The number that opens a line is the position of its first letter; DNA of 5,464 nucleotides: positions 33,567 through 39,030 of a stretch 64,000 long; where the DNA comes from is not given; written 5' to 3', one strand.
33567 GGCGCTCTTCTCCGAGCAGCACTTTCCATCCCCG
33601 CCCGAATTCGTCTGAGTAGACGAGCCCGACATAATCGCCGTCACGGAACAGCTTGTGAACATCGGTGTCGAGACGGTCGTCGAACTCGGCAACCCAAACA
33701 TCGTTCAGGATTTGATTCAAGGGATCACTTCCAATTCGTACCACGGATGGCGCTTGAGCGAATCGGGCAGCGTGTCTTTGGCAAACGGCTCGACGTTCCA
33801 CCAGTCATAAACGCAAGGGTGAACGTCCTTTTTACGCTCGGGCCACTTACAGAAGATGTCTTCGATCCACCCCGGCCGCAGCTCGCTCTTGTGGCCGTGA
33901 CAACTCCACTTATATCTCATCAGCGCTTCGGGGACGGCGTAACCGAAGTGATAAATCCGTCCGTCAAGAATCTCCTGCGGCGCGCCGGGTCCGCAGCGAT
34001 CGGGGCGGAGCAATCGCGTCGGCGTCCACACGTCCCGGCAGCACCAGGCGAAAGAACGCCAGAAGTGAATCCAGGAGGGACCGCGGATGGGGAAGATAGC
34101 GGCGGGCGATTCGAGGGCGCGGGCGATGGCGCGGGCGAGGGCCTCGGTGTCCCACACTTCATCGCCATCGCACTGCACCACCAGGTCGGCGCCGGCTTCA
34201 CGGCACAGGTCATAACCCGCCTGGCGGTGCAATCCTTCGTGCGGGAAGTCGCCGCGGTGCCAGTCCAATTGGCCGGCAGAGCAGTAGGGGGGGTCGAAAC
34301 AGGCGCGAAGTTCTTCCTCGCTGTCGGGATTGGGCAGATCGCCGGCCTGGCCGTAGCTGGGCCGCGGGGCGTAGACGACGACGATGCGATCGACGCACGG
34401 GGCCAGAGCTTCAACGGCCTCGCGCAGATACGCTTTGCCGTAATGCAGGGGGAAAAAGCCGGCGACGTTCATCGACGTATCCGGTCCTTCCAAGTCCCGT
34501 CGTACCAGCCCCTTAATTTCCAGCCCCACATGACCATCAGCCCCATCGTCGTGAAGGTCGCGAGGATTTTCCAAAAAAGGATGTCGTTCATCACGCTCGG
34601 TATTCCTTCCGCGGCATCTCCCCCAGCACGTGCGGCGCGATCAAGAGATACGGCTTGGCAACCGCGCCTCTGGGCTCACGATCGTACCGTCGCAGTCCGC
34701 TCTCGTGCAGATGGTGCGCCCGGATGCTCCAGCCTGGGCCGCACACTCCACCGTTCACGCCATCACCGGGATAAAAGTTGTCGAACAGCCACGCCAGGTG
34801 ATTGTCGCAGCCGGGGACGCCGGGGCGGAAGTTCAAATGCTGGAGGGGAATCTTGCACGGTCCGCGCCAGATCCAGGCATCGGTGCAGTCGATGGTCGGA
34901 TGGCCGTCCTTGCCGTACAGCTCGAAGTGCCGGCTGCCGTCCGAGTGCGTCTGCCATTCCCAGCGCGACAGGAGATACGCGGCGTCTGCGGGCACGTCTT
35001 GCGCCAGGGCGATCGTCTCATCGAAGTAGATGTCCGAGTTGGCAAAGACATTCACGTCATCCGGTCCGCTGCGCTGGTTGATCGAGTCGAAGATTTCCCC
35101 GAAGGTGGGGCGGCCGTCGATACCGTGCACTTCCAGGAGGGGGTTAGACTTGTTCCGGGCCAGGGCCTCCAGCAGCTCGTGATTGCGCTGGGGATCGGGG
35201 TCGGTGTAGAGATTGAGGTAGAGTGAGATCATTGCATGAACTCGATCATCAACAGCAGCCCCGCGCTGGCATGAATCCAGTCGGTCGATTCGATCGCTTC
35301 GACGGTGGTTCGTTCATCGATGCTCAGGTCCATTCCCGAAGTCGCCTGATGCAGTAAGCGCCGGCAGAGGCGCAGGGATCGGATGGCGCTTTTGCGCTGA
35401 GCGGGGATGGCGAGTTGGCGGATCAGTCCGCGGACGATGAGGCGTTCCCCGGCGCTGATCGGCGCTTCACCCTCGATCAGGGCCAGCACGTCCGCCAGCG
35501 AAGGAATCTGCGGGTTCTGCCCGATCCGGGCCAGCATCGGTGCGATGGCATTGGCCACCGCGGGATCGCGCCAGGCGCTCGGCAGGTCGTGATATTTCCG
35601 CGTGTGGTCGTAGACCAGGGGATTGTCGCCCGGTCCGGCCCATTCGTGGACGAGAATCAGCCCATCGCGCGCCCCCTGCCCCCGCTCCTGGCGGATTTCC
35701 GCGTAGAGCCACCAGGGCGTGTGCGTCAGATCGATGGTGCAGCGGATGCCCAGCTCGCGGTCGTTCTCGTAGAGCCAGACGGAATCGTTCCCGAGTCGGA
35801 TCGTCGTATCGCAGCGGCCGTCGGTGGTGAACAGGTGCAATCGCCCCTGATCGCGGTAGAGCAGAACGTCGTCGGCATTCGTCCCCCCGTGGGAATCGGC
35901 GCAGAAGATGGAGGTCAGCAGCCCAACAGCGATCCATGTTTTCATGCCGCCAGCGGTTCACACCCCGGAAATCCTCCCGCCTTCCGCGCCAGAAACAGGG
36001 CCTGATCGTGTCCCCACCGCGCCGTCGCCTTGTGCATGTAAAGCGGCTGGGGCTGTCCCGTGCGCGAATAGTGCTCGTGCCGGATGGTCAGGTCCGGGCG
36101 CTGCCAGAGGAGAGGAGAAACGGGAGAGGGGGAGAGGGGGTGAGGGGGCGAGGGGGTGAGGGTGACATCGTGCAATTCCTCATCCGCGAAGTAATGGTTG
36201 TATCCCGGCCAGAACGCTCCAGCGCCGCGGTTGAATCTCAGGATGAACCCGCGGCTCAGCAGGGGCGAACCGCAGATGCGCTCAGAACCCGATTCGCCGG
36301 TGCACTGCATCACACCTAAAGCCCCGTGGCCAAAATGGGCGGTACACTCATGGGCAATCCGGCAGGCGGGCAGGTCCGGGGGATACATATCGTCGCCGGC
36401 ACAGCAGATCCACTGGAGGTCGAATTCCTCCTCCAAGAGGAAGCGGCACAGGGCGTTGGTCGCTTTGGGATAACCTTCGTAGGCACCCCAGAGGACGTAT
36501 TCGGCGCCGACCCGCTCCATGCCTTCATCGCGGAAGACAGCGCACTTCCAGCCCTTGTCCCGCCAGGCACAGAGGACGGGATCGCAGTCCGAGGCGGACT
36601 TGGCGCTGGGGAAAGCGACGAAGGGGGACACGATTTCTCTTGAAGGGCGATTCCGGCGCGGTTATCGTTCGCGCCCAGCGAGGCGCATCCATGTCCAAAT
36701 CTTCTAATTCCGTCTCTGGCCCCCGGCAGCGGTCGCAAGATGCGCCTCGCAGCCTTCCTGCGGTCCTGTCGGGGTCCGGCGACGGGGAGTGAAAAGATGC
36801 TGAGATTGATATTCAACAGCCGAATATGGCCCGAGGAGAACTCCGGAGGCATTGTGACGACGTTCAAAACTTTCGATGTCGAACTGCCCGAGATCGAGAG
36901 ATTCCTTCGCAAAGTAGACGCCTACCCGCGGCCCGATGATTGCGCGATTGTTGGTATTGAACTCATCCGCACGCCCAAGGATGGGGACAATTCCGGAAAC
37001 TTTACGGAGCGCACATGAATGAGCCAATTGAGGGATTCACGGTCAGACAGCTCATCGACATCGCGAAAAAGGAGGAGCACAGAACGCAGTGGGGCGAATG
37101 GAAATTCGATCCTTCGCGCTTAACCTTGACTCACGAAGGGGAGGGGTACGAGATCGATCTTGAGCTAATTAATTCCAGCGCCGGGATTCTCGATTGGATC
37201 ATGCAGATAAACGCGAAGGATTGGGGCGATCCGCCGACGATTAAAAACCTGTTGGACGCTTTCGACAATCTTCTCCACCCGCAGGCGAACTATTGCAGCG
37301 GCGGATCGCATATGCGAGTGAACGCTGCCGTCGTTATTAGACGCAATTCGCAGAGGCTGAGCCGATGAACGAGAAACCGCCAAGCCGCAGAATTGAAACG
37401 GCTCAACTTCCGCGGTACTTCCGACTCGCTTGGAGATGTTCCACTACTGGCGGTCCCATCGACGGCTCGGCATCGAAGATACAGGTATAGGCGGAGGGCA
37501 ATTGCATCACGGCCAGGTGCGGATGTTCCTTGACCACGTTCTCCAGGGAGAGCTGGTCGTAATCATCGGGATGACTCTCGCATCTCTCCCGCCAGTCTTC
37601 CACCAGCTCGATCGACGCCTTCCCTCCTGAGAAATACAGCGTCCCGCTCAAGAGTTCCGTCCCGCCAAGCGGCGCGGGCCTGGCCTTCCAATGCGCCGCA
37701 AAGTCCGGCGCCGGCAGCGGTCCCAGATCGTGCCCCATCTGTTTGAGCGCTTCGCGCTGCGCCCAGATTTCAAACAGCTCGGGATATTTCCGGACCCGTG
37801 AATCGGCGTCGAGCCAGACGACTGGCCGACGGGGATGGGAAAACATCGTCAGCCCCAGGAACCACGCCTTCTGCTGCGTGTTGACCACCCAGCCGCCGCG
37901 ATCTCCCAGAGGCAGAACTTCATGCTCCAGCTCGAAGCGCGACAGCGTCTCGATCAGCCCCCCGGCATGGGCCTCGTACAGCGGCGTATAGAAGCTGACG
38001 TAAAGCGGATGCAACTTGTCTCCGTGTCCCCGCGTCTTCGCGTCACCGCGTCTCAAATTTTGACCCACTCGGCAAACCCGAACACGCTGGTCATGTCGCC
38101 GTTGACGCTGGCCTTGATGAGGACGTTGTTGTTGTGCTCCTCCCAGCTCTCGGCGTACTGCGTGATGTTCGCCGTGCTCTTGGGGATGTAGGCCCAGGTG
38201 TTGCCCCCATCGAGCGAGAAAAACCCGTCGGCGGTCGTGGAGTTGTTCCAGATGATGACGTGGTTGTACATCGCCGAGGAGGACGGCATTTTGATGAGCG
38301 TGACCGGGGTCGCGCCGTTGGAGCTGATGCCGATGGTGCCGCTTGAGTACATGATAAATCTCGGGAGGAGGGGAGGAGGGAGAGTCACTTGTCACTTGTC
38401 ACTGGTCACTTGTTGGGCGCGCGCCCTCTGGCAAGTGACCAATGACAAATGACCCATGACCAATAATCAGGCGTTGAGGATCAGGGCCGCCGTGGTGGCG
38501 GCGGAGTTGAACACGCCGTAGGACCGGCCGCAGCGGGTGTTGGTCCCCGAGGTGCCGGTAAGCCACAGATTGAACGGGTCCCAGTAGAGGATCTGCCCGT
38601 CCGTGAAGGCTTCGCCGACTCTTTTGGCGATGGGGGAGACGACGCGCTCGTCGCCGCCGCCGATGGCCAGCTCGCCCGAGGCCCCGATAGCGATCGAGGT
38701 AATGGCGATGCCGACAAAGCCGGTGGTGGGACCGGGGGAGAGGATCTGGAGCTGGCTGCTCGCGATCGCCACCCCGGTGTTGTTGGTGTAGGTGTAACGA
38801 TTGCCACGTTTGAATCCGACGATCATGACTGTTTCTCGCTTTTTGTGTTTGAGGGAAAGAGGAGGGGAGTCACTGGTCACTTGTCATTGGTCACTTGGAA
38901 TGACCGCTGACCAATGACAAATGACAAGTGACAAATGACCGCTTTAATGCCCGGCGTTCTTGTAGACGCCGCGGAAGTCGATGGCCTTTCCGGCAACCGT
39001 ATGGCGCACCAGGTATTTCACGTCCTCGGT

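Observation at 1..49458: Large glycan-building and methylation toolkit embedded in the late structural operon of a lambda-like phage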

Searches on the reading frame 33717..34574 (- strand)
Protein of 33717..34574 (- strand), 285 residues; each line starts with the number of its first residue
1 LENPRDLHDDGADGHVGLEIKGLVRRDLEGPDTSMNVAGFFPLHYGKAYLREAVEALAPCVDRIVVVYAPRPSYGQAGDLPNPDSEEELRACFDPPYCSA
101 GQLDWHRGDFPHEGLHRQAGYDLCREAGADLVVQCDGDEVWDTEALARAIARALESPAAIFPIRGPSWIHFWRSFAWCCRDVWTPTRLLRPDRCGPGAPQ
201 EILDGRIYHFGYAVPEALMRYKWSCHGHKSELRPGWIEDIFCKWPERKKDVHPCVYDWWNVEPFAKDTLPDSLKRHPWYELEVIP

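Call 6: search_protein_families(library=pfam, proteins=[window:33717-34574:-], max_evalue=0.01)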
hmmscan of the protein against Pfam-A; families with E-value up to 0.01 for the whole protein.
window:33717-34574:- (285 aa): 0 families

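Call 28: search_protein_families(library=pfam, proteins=[window:33717-34574:-], max_evalue=10)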
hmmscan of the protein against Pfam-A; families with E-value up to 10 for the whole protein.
window:33717-34574:- (285 aa): 0 families

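Call 46: search_solved_structures(query=window:33717-34574:-, max_evalue=10)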
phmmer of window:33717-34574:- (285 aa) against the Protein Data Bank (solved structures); distinct sequences matched with E-value up to 10: 0.

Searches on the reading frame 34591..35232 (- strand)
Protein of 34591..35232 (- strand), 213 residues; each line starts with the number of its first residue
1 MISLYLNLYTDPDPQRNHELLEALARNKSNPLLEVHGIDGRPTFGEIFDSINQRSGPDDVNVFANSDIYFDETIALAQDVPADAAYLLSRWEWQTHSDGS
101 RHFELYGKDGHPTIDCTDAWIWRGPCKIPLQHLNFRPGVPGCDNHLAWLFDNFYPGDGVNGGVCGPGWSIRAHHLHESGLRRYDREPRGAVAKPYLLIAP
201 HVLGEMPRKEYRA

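Call 7: search_protein_families(library=pfam, proteins=[window:34591-35232:-], max_evalue=0.01)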
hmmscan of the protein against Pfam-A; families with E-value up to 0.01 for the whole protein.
window:34591-35232:- (213 aa): 0 families

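Call 28: search_protein_families(library=pfam, proteins=[window:34591-35232:-], max_evalue=10)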
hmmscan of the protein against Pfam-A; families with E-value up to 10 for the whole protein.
window:34591-35232:- (213 aa): 1 family
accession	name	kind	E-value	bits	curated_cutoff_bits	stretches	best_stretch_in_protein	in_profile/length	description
PF25187.1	Acb3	-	0.26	11.5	27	1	161-186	216-241/245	CBASS inhibitor Acb3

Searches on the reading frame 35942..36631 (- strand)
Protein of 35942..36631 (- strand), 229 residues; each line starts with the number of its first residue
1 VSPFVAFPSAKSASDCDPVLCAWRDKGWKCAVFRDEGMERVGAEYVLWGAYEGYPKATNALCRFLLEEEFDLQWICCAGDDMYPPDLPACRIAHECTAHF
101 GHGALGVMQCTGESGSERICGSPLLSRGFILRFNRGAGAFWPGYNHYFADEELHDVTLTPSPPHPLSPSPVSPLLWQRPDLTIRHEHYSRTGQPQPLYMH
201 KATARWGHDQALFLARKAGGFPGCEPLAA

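Call 7: search_protein_families(library=pfam, proteins=[window:35942-36631:-], max_evalue=0.01)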
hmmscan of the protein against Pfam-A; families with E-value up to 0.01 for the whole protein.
window:35942-36631:- (229 aa): 0 families

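Call 28: search_protein_families(library=pfam, proteins=[window:35942-36631:-], max_evalue=10)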
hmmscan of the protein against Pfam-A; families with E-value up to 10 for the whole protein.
window:35942-36631:- (229 aa): 0 families

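Call 109: search_solved_structures(query=A7, max_evalue=10)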
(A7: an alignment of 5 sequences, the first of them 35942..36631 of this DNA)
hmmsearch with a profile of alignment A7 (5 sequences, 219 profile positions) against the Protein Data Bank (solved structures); distinct sequences matched with E-value up to 10: 3.
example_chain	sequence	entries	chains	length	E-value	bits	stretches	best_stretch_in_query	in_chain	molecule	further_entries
3zr8_X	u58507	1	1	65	0.73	12.7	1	10-55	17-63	AVR3A11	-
1ipe_A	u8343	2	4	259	1.9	11.3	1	9-51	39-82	TROPINONE REDUCTASE-II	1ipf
2ae1_A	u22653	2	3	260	2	11.3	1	9-51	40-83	TROPINONE REDUCTASE-II | PROTEIN (TROPINONE REDUCTASE-II)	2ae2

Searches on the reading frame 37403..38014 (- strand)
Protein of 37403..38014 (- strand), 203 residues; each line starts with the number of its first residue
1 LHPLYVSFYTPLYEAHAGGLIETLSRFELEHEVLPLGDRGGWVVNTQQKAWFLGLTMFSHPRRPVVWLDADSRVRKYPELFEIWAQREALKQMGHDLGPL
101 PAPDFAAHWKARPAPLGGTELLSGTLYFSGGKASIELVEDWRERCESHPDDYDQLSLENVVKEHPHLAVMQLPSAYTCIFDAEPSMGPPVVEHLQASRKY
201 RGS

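Call 28: search_protein_families(library=pfam, proteins=[window:37403-38014:-], max_evalue=10)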
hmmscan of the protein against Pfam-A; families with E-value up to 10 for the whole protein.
window:37403-38014:- (203 aa): 1 family
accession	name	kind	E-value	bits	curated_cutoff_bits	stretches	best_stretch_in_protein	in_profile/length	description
PF03407.22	Nucleotid_trans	-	0.02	15.3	22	1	123-176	114-171/208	Nucleotide-diphospho-sugar transferase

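Call 94: find_related_loci(query=window:37403-38014:-, collection=viral_contigs, flank=6000)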
Query window:37403-38014:- (203 aa) in viral_contigs; peptide patterns used: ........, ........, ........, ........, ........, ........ (x = any residue, [..] = any of these).
11 stretches matched a pattern, but none encodes a relative of the query by tblastn (E <= 1e-3).

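Call 96: search_solved_structures(query=A4, max_evalue=10, show_alignments=1)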
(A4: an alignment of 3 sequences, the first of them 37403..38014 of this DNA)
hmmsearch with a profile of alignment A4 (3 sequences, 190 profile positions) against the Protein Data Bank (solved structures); distinct sequences matched with E-value up to 10: 3.
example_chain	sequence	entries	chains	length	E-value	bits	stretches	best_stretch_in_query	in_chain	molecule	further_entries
4ars_A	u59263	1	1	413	0.058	16.4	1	66-99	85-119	HISTIDINE ACID PHOSPHATASE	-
4aro_A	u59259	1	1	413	0.059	16.3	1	66-99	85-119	HISTIDINE ACID PHOSPHATASE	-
4aru_A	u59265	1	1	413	0.059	16.3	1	66-99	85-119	HISTIDINE ACID PHOSPHATASE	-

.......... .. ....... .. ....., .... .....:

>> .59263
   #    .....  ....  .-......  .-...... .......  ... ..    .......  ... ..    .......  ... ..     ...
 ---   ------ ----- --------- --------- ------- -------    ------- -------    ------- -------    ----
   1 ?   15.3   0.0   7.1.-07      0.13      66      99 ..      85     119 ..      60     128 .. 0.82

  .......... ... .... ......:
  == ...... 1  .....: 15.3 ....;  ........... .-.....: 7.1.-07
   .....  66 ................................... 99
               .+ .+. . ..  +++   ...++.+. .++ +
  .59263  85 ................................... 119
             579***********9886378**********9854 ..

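Call 97: find_related_loci(query=A4, collection=viral_contigs, flank=6000)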
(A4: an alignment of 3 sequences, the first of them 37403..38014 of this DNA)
Query A4 (203 aa) in viral_contigs; peptide patterns used: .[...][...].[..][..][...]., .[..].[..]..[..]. (x = any residue, [..] = any of these).
135 stretches matched a pattern; 25 encode a relative of the query (tblastn E <= 1e-3); 25 distinct loci.
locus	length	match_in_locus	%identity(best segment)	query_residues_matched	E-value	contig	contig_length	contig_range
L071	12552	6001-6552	45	1-202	8e-45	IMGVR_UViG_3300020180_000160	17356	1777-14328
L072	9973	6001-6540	34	4-201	4e-32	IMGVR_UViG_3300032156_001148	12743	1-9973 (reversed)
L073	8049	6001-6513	35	6-201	2e-29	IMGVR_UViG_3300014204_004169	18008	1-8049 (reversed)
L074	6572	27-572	33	1-201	2e-24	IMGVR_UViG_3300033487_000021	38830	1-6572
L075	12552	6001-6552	34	6-201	2e-21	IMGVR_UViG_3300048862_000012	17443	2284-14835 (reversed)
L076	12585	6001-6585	29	3-201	5e-21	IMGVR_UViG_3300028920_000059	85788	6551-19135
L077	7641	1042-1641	30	3-202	5e-21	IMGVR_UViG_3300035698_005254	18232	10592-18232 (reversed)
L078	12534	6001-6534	32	4-198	7e-20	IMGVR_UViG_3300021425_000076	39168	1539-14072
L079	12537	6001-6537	30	3-201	1e-19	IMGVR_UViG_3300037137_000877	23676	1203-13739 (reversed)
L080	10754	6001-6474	31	36-201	1e-18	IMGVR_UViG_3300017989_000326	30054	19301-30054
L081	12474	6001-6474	31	36-201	1e-18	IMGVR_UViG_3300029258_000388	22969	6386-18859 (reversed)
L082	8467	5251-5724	31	36-201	2e-18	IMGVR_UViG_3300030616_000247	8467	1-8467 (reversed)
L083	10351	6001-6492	31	7-201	2e-17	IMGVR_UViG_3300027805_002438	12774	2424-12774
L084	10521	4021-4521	27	10-203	4e-17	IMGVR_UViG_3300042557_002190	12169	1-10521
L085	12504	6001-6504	29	10-201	1e-16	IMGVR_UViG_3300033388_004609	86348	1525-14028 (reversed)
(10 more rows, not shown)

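Call 99: search_protein_families(library=pfam, alignment_id=A5, max_evalue=0.01)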
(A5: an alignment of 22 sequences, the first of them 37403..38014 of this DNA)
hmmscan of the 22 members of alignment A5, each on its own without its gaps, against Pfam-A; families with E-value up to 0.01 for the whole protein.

A. member 1, window:37403-38014:- (203 aa): 0 families

B. families by the number of members that match (of 22 scanned): 2 families
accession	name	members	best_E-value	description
PF03407.22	Nucleotid_trans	11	1.1e-07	Nucleotide-diphospho-sugar transferase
PF03314.20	DUF273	1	0.0043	Protein of unknown function, DUF273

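Call 100: search_solved_structures(query=A5, max_evalue=1)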
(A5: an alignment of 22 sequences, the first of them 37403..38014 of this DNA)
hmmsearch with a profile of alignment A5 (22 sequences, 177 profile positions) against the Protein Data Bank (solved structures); distinct sequences matched with E-value up to 1: 1.
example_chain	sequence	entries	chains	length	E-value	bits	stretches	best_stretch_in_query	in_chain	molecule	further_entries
3q5i_A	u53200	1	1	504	0.74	12.8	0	105-143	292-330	Protein kinase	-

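Call 120: search_dna_similar(query=window:37403-38014:-, collection=phages, mode=protein, max_rows=15, max_evalue=0.001)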
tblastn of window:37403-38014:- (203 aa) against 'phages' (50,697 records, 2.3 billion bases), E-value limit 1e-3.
Records with a match: 2; places in all: 2; records where one place covers at least 80% of the query: 2.
Best place of each record, by identity: <60% 2.
By first word of the organism name: uncultured 1; Cronobacter 1.
By host as written in the record: - 1; Cronobacter sakazakii ATCC 29544 1.
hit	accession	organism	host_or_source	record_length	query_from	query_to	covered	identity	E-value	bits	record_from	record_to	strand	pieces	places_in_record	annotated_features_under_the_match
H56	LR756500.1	uncultured phage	metagenomic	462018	5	202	98%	27.2%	2e-13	74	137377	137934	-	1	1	record has no annotation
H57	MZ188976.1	Cronobacter phage JK004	Cronobacter sakazakii ATCC 29544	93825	3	177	86%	27.4%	1e-4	47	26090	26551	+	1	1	hypothetical protein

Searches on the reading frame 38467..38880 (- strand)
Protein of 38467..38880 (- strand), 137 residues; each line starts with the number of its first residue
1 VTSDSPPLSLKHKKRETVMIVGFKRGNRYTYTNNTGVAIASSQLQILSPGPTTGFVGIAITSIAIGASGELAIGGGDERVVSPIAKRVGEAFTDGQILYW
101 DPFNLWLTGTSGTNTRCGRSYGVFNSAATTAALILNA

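Call 11: search_protein_families(library=phrogs, proteins=[window:38467-38880:-], max_evalue=0.001)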
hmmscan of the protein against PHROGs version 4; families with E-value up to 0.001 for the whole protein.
window:38467-38880:- (137 aa): 1 family
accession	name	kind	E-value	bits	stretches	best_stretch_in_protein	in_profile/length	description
phrog_122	-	head and packaging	5.2e-09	37.1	1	24-123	7-95/109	head decoration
